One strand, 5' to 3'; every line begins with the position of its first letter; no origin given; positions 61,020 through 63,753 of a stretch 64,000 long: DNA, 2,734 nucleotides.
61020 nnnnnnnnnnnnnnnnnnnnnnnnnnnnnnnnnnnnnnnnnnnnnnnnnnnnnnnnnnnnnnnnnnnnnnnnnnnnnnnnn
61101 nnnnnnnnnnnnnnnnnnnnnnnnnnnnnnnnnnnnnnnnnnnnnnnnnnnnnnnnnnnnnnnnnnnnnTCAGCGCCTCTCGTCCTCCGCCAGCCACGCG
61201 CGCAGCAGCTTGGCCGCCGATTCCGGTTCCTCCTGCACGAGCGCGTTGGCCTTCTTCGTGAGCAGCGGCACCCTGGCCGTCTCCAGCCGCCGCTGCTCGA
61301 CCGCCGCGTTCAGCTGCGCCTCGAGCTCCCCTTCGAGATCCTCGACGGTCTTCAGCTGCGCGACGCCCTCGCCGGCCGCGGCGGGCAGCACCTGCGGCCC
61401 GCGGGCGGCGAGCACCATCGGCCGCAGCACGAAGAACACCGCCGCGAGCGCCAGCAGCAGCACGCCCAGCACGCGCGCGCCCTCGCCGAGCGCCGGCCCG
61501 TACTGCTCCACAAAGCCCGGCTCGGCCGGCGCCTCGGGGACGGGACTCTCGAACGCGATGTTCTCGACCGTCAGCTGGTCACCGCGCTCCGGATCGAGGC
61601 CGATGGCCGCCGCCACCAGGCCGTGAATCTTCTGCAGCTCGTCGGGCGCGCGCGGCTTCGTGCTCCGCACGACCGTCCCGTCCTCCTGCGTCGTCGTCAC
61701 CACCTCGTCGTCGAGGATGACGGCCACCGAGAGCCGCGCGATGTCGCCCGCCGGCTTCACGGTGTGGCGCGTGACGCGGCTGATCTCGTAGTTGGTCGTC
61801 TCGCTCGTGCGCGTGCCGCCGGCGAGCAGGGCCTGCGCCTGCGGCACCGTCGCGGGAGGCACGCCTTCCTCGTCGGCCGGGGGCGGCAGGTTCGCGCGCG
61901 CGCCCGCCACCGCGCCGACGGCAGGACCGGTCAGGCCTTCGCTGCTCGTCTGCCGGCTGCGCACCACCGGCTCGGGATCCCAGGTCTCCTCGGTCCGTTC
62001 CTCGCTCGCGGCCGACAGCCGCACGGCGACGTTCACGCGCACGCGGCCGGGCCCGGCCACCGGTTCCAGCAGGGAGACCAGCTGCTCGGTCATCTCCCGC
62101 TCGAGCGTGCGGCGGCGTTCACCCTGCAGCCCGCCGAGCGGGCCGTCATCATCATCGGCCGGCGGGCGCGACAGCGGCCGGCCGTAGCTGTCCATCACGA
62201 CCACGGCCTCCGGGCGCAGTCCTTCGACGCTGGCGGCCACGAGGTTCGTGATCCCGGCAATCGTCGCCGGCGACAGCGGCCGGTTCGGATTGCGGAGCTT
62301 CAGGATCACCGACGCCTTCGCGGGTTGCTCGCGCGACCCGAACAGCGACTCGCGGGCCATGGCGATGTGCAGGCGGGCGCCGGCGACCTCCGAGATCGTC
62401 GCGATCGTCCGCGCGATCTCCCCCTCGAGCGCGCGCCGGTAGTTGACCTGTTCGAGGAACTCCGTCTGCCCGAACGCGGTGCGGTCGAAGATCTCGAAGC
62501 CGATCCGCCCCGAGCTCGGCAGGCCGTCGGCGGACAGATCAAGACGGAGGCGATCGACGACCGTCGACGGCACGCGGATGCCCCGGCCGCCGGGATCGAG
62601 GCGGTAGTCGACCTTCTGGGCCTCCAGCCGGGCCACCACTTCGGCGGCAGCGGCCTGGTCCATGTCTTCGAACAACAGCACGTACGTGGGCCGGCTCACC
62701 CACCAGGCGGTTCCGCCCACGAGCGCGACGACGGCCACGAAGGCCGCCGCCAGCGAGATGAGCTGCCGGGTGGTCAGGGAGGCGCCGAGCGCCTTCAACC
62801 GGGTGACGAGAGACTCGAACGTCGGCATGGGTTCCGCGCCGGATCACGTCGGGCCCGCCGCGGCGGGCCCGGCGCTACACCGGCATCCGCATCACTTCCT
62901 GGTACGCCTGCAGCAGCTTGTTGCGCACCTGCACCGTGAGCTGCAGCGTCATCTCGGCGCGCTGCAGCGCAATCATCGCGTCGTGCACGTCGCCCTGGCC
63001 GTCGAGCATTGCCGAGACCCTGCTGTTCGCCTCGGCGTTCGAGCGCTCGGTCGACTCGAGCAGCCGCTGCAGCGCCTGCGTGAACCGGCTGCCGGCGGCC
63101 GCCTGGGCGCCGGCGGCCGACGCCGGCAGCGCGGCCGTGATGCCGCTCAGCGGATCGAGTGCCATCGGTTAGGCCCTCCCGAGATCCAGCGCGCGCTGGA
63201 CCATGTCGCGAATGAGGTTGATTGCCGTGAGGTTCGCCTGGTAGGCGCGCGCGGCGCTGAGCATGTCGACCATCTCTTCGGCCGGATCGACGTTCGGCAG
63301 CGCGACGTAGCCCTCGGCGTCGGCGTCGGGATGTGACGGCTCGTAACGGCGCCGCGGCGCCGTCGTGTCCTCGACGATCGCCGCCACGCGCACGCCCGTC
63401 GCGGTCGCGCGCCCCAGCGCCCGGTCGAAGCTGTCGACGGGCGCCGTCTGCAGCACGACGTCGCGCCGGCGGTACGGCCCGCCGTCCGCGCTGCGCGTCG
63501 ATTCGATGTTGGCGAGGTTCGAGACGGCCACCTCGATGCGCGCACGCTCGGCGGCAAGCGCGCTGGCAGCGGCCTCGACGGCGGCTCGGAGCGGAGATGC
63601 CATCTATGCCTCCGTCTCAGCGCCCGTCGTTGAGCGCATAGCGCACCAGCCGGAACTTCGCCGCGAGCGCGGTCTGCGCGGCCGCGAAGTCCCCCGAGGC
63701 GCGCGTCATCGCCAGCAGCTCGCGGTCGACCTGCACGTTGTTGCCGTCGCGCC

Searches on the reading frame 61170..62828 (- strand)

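Call 59: search_protein_families(library=pfam, proteins=[window:61170-62828:-], max_evalue=0.01)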
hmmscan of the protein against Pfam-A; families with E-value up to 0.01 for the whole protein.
window:61170-62828:- (552 aa): 2 families
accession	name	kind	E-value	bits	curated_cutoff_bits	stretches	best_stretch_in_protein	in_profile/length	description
PF01514.23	YscJ_FliF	-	1.2e-57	195.1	24.4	1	45-220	2-178/179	Secretory protein of YscJ/FliF family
PF08345.17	YscJ_FliF_C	-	6.4e-41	140.7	23.8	1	254-426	1-147/147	Flagellar M-ring protein C-terminal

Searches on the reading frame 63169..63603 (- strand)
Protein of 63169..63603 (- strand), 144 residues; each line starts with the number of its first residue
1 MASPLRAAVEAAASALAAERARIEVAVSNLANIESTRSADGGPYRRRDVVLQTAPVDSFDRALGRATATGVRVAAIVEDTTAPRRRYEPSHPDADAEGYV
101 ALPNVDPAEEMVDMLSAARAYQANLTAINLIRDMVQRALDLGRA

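Call 59: search_protein_families(library=pfam, proteins=[window:63169-63603:-], max_evalue=0.01)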
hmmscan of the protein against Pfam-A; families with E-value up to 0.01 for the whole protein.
window:63169-63603:- (144 aa): 2 families
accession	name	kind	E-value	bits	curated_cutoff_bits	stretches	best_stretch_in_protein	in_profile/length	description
PF06429.18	Flg_bbr_C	-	1.1e-13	50.9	23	1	97-141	2-46/46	Flagellar basal body rod FlgEFG protein C-terminal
PF00460.25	Flg_bb_rod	-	0.00069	20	20.7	1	11-34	3-26/31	Flagella basal body rod protein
